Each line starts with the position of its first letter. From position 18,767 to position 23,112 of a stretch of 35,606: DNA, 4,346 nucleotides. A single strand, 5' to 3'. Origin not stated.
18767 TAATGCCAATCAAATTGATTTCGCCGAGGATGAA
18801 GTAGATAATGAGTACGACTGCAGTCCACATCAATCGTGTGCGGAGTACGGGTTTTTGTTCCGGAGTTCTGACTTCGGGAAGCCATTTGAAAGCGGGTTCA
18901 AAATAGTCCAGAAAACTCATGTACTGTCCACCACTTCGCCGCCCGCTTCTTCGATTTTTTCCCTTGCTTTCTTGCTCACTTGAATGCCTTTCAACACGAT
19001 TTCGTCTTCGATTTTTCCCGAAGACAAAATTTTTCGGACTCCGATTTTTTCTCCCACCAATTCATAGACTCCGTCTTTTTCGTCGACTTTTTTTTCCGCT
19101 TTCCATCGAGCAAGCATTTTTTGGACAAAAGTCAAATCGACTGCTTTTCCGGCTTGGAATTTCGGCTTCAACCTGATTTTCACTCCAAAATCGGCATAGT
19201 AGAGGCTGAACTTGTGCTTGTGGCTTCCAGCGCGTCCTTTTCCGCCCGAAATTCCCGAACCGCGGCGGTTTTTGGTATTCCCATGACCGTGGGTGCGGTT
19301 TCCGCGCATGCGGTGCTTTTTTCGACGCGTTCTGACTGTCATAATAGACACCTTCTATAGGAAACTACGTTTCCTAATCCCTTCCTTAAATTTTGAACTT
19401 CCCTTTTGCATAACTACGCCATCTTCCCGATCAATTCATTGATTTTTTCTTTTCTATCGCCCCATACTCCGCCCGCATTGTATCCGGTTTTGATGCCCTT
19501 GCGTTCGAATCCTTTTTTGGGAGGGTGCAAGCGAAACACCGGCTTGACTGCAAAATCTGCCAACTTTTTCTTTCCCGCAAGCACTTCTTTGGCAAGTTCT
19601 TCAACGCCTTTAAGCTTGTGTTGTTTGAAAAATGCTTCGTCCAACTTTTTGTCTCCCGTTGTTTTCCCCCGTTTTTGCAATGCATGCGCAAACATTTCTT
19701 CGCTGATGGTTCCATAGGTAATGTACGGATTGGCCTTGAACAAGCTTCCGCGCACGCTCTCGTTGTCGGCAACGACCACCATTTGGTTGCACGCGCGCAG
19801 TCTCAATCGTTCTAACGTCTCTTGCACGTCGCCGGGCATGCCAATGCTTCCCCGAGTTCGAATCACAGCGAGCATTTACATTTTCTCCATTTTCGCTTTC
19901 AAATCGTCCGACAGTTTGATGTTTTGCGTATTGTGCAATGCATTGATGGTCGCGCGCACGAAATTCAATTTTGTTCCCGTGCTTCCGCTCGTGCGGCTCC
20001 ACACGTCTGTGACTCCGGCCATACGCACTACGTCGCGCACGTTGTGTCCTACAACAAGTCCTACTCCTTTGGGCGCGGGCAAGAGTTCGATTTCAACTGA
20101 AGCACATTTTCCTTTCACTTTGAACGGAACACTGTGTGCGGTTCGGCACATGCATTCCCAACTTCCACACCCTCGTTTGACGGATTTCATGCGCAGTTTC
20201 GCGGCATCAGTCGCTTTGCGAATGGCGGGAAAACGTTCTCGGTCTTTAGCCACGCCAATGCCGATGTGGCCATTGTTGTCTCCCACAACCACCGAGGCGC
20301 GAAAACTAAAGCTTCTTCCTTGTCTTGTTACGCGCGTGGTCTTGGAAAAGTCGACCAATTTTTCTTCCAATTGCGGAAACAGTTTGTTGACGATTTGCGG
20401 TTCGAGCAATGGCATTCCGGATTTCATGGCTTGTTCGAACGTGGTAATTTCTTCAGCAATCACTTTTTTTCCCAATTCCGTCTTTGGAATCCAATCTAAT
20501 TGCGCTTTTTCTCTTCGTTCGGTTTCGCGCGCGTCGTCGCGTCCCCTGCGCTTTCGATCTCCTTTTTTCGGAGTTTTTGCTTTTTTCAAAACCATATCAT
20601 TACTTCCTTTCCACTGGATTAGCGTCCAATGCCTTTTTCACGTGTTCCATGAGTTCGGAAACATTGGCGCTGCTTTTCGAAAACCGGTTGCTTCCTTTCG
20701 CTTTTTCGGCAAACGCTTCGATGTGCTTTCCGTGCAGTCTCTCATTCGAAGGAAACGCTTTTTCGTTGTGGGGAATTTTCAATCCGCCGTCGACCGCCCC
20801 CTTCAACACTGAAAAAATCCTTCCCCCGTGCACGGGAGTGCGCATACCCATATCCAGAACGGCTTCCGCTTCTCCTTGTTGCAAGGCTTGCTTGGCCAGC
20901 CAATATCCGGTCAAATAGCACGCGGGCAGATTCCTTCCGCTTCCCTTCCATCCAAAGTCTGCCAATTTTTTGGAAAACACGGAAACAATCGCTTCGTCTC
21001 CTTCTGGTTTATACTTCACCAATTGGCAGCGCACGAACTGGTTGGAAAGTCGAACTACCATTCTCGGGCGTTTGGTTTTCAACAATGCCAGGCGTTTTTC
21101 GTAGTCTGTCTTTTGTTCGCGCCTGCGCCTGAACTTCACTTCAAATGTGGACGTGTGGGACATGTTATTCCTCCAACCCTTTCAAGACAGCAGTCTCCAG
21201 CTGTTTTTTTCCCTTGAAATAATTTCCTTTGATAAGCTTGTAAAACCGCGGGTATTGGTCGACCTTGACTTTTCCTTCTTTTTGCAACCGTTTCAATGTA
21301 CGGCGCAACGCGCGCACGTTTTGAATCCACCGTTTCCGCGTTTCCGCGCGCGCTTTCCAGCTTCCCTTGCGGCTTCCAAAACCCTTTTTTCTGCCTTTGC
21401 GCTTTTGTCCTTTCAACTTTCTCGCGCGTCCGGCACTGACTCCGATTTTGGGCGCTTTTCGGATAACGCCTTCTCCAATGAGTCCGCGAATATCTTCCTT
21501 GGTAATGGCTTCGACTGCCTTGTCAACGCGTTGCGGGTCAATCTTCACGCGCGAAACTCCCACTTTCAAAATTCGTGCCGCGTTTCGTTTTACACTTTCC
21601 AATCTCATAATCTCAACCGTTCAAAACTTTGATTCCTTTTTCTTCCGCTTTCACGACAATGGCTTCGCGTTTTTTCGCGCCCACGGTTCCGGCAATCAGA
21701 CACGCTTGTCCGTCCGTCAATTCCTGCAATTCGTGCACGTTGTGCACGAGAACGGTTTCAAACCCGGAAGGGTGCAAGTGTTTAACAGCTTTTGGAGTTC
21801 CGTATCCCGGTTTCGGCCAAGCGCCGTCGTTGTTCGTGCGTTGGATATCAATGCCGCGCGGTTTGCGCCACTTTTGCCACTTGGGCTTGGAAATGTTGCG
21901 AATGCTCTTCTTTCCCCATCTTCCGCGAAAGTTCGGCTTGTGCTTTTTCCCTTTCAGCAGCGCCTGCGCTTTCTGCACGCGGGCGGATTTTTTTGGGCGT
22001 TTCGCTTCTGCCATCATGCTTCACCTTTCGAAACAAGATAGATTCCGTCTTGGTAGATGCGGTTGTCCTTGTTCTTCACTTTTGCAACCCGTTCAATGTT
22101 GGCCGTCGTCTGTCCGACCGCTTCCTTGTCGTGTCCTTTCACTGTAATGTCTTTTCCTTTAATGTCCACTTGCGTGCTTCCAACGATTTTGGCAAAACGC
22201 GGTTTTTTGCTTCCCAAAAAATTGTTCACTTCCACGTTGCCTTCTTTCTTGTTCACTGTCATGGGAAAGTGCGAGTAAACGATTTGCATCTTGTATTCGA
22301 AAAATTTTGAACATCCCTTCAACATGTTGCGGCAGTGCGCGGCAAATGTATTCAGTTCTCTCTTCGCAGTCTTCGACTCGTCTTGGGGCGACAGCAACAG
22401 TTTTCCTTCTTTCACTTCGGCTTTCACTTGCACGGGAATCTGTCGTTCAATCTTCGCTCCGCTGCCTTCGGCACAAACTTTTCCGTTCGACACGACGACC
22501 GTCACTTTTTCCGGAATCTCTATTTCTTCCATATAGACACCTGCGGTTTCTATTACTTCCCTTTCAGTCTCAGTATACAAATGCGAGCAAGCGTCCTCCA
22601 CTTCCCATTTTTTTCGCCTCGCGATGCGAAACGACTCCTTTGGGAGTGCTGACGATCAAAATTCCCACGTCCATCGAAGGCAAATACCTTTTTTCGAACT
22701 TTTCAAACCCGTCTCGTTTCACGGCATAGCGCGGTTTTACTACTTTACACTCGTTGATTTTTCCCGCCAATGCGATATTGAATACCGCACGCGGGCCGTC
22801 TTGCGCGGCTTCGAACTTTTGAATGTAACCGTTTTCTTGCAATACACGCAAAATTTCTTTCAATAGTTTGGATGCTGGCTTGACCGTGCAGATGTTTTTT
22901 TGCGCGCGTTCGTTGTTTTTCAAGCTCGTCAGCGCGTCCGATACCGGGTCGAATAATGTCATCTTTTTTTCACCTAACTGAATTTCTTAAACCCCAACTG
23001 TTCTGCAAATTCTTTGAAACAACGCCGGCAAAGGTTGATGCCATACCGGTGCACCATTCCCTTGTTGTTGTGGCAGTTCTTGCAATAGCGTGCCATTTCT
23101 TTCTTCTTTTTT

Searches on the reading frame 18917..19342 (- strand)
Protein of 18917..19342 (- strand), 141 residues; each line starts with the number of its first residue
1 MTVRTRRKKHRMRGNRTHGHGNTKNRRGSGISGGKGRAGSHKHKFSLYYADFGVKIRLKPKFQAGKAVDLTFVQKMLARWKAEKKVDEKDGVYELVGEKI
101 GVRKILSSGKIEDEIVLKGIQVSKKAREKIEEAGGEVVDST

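Call 12: search_protein_families(library=pfam, proteins=[window:18917-19342:-])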
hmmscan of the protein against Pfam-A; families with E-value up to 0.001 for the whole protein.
window:18917-19342:- (141 aa): 1 family
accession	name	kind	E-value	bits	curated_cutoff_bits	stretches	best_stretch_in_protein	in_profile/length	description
PF00828.25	Ribosomal_L27A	-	1.2e-08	35.6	21.5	1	83-138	13-72/72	Ribosomal proteins 50S-L15, 50S-L18e, 60S-L27A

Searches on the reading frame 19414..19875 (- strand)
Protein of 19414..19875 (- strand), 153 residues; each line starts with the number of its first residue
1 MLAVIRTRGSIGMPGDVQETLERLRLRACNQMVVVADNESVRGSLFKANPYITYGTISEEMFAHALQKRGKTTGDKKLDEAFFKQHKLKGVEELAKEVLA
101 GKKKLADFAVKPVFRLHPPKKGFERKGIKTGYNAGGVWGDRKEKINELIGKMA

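Call 12: search_protein_families(library=pfam, proteins=[window:19414-19875:-])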
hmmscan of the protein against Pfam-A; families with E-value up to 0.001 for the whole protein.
window:19414-19875:- (153 aa): 1 family
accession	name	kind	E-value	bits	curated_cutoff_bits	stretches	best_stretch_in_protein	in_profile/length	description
PF00327.25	Ribosomal_L30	-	7.2e-15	55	23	1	2-52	1-51/51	Ribosomal protein L30p/L7e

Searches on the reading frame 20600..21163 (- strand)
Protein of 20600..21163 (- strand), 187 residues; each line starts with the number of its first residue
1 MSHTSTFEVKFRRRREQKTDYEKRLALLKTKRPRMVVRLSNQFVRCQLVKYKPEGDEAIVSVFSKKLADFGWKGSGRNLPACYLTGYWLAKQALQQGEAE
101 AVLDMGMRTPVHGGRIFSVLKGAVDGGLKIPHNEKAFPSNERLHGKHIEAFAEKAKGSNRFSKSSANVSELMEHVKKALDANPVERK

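Call 27: find_homologous_proteins(query=window:20600-21163:-, max_evalue=1e-20)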
Query window:20600-21163:- (187 aa): 182 proteins with E <= 1e-20 among 319 candidates; the best 120 are listed.
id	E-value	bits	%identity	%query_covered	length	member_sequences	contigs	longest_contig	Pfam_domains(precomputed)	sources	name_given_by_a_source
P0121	8.8e-120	415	100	100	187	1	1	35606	PF17144.10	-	-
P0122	1.5e-83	297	73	96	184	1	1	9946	PF00861.28,PF17144.10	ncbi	ncbi:MAG: 50S ribosomal protein L18 [Candidatus Diapherotrites archaeon]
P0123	2.1e-48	183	52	91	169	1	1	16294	PF17144.10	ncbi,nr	ncbi:MAG: 50S ribosomal protein L18 [archaeon]|nr:50S ribosomal protein L18 [archaeon]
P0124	4.1e-46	175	53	80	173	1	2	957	PF00861.28,PF17144.10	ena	-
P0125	1.0e-45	174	47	97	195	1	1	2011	PF17144.10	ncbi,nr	ncbi:MAG: 50S ribosomal protein L18 [Candidatus Diapherotrites archaeon]|nr:50S ribosomal protein L1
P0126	4.3e-45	172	55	80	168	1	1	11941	PF17144.10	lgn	-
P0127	1.4e-44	170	52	83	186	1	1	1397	PF00861.28,PF17144.10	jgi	-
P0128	2.8e-44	169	49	98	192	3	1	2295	PF00861.28,PF17144.10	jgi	-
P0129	6.3e-44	168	53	82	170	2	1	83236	PF17144.10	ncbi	ncbi:MAG: 50S ribosomal protein L18 [Candidatus Diapherotrites archaeon]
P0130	1.6e-42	164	52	79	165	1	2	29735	PF17144.10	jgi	-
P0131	3.3e-42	162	48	82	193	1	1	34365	PF00861.28,PF17144.10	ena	-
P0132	3.6e-42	162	49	82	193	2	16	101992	PF00861.28,PF17144.10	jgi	jgi:large subunit ribosomal protein L18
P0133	4.7e-42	162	42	96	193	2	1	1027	PF00861.28,PF17144.10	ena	-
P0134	5.8e-42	162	46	96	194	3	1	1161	PF17144.10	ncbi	-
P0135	8.0e-42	161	49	82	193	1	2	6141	PF00861.28,PF17144.10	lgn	-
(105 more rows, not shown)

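Call 28: find_encoding_contigs(protein=P0122, flank=10000, max_places=3)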
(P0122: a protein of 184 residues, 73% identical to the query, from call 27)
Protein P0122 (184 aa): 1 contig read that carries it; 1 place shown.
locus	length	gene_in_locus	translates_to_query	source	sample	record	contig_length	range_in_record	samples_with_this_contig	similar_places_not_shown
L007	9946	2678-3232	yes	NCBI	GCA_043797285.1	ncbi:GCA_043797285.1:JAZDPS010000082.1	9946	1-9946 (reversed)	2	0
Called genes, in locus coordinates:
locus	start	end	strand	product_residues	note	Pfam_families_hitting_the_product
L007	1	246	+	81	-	?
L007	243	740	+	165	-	PF00281:Ribosomal_L5, PF00673:Ribosomal_L5_C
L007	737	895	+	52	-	PF00253:Ribosomal_S14 (weak)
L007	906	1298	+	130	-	PF00410:Ribosomal_S8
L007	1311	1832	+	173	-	PF00347:Ribosomal_L6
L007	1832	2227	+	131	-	PF01655:Ribosomal_L32e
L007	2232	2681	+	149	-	PF01280:Ribosomal_L19e, PF25476:Ribosomal_L19e_C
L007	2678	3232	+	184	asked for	PF17144:Ribosomal_L5e, PF00861:Ribosomal_L18p (weak), PF17144:Ribosomal_L5e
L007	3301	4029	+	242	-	PF00333:Ribosomal_S5, PF03719:Ribosomal_S5_C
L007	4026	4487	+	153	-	PF00327:Ribosomal_L30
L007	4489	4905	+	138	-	PF00828:Ribosomal_L27A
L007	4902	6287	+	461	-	PF00344:SecY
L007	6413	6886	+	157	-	PF01956:EMC3_TMCO1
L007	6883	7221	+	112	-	PF01199:Ribosomal_L34e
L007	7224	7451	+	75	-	-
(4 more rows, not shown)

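Call 29: find_encoding_contigs(protein=P0123, flank=10000, max_places=2)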
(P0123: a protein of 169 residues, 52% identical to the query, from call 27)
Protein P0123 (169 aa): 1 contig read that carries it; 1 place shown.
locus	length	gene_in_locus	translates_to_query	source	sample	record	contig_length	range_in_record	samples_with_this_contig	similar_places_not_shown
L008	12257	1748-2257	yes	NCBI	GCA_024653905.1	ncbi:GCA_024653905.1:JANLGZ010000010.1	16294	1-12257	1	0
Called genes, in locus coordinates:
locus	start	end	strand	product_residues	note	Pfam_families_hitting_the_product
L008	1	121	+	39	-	PF00410:Ribosomal_S8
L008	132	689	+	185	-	PF00347:Ribosomal_L6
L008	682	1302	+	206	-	PF01655:Ribosomal_L32e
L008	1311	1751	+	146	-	PF01280:Ribosomal_L19e, PF25476:Ribosomal_L19e_C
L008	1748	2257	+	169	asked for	PF17144:Ribosomal_L5e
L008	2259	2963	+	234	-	PF00333:Ribosomal_S5, PF03719:Ribosomal_S5_C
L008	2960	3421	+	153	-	PF00327:Ribosomal_L30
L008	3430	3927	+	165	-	PF00828:Ribosomal_L27A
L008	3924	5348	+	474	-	PF10559:Plug_translocon (weak), PF00344:SecY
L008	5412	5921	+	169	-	PF01956:EMC3_TMCO1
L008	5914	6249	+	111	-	PF01199:Ribosomal_L34e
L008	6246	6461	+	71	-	-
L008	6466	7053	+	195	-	PF00416:Ribosomal_S13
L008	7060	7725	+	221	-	PF01479:S4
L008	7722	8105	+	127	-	PF00411:Ribosomal_S11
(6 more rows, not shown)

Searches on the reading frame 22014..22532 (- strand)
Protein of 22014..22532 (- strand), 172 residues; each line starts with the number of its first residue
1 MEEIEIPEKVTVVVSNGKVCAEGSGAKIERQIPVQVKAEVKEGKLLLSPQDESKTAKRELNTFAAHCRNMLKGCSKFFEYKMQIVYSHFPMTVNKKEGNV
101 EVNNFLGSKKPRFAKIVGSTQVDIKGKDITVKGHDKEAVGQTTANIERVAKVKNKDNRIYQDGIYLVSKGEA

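Call 12: search_protein_families(library=pfam, proteins=[window:22014-22532:-])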
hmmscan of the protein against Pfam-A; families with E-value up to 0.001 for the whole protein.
window:22014-22532:- (172 aa): 1 family
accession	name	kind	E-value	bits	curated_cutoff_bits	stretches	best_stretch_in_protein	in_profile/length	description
PF00347.28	Ribosomal_L6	-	3.2e-16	60.3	27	2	91-158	3-75/80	Ribosomal protein L6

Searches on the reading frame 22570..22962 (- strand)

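Call 12: search_protein_families(library=pfam, proteins=[window:22570-22962:-])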
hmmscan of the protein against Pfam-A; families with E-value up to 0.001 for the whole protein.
window:22570-22962:- (130 aa): 1 family
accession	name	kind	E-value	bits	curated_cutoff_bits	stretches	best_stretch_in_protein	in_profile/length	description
PF00410.24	Ribosomal_S8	-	9.9e-28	97.1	24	1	5-130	1-126/126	Ribosomal protein S8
